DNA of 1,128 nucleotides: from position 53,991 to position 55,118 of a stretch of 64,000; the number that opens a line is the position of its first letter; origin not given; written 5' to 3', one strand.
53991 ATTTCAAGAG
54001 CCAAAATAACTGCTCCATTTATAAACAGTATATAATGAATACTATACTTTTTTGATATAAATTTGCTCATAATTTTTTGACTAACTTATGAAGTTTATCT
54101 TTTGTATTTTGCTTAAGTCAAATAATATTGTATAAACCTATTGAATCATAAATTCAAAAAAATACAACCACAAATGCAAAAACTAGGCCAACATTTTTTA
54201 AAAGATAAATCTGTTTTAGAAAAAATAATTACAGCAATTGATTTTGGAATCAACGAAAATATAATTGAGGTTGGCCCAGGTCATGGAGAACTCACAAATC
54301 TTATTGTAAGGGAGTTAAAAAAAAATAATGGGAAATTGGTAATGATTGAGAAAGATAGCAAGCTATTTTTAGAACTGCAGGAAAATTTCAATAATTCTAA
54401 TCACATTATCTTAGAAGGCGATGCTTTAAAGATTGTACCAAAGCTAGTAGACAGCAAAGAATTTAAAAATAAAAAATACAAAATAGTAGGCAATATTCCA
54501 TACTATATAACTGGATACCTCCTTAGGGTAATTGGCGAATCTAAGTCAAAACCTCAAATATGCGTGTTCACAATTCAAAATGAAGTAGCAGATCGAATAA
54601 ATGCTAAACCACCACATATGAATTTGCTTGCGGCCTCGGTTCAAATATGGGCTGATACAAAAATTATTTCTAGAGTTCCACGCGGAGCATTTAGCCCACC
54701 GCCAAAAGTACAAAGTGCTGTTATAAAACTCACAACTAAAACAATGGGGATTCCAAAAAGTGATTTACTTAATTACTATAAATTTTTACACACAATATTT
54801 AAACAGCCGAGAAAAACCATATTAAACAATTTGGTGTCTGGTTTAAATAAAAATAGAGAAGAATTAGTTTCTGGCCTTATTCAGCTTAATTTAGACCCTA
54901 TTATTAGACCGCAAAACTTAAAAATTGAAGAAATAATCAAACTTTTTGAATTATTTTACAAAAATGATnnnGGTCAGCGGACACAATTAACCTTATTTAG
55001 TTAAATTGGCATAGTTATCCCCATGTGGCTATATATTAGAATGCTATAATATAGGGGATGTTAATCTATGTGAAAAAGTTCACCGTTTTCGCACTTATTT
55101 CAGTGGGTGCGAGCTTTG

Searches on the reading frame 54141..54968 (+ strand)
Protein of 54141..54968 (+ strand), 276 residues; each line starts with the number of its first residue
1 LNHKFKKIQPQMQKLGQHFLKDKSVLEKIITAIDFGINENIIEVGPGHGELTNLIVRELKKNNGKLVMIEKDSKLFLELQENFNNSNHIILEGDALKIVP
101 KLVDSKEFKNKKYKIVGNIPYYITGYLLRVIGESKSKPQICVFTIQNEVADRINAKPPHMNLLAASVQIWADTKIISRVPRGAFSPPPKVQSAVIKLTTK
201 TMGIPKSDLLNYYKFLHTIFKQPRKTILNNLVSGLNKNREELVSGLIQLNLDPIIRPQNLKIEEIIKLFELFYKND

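Call 15: search_protein_families(library=pfam, proteins=[window:54141-54968:+], max_evalue=0.001)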
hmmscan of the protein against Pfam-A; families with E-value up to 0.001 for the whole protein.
window:54141-54968:+ (276 aa): 1 family
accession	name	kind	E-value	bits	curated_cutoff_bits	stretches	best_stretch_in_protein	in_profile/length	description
PF00398.26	RrnaAD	-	2.9e-44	151.6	24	1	13-270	6-259/263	Ribosomal RNA adenine dimethylase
